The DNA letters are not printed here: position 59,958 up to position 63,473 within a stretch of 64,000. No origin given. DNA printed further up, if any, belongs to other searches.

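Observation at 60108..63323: ECF-like sigma factor fused to an ~880-aa soluble domain of unknown function, with no anti-sigma gene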

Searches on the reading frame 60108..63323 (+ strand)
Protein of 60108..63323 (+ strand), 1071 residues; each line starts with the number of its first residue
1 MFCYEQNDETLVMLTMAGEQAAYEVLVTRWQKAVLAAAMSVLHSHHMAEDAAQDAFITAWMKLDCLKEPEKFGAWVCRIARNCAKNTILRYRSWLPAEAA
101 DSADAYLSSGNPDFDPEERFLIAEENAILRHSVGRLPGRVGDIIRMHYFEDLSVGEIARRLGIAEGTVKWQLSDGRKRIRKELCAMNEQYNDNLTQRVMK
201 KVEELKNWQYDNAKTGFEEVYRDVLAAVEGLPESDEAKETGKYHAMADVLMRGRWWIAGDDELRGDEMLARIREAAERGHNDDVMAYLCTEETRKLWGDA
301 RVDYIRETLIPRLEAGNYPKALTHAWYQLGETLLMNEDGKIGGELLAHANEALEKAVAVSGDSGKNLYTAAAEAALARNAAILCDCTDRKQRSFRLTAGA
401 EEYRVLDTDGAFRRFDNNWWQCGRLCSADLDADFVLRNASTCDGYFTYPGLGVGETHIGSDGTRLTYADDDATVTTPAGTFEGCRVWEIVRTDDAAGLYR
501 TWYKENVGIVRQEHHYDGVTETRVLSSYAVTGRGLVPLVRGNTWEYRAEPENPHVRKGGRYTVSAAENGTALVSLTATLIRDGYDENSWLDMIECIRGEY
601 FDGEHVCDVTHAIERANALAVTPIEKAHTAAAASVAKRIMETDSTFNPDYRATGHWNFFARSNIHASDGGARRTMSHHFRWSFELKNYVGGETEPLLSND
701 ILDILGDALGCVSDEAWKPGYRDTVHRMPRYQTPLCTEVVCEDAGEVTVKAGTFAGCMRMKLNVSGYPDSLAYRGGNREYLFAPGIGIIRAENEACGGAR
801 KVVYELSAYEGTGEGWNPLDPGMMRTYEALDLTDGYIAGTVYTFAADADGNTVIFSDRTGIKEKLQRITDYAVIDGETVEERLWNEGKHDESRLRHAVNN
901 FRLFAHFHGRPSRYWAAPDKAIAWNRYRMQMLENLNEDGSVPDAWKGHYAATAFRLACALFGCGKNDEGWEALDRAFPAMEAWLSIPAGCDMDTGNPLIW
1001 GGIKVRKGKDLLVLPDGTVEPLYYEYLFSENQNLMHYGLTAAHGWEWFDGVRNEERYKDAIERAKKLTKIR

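Call 3: search_protein_families(library=pfam, proteins=[window:60108-63320:+], max_evalue=1)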
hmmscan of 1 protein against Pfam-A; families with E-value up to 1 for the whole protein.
window:60108-63320:+ (1071 aa): 8 families
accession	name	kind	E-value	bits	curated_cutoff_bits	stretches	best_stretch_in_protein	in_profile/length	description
PF04542.20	Sigma70_r2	-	1.4e-12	47.6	24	1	26-90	1-67/71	Sigma-70 region 2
PF08281.18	Sigma70_r4_2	-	4.7e-11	42.6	25.7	1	129-179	4-54/54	Sigma-70, region 4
PF21347.3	DUF3108_like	-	3.4e-09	37.3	27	2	472-514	140-186/199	DUF3108-like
PF04545.22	Sigma70_r4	-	4.5e-08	32.9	24.1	1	135-181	4-50/50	Sigma-70, region 4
PF13412.12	HTH_24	-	0.024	14.7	21.9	1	151-172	17-38/48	Winged helix-turn-helix DNA-binding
PF24155.1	DUF7406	-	0.039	14.3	28.4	1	462-501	12-45/52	Domain of unknown function (DUF7406)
PF07638.17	Sigma70_ECF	-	0.12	12.7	21.1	1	140-183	140-183/185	ECF sigma factor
PF00196.25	GerE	-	0.17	12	23.5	1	150-170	16-36/57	Bacterial regulatory proteins, luxR family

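Call 4: search_protein_families(library=ncbifam, proteins=[window:60108-63320:+], max_evalue=1)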
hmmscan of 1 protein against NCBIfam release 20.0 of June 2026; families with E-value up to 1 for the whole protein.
window:60108-63320:+ (1071 aa): 89 families (the best 25 are shown)
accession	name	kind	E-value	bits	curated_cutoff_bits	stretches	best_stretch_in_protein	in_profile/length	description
TIGR02937.1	sigma70-ECF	superfamily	2.1e-23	82.8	42.9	1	22-183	2-165/165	sigma-70 family RNA polymerase sigma factor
NF007223.0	PRK09641.1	equivalog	5.4e-23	81.8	209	1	12-183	9-184/187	RNA polymerase sigma factor SigW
TIGR02985.1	Sig70_bacteroi1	subfamily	6.3e-23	81.8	126.4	1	22-183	2-162/162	RNA polymerase sigma-70 factor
NF058625.1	sigma_PG0214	equivalog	1.4e-22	80.2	130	1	20-189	3-167/170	GFO_1088 family ECF-type sigma factor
NF008888.0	PRK11922.1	equivalog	4.8e-22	78.7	204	1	5-184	14-197/231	RNA polymerase sigma factor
TIGR02983.1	SigE-fam_strep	subfamily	2.5e-20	73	141.55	1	18-183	3-158/162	SigE family RNA polymerase sigma factor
NF004113.0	PRK05602.1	equivalog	8.6e-20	71.2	208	1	6-188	30-206/211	RNA polymerase sigma factor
TIGR02948.1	SigW_bacill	equivalog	8.8e-20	71.6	243.1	1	13-184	10-185/187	RNA polymerase sigma factor SigW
TIGR02939.1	RpoE_Sigma70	equivalog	5.5e-19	68.9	236.15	1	6-183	5-186/190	RNA polymerase sigma factor RpoE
NF009172.0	PRK12519.1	subfamily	6.3e-19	68.3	222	1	5-185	13-191/194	RNA polymerase sigma factor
NF006930.0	PRK09415.1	subfamily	8.7e-19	68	198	1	20-183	15-175/179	RNA polymerase factor sigma C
NF009171.0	PRK12518.1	equivalog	1.5e-18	67.3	208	1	6-183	12-184/191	RNA polymerase sigma factor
TIGR02989.1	Sig-70_gvs1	subfamily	3e-18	66.2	124.55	1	24-180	4-155/158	RNA polymerase sigma-70 factor, Rhodopirellula/Verrucomicrobium family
NF009166.1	PRK12513.1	equivalog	3.3e-18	66.1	206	1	5-188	6-191/193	RNA polymerase sigma factor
NF007225.0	PRK09643.1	equivalog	4.1e-17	62.5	190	1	5-193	11-192/204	RNA polymerase sigma factor SigM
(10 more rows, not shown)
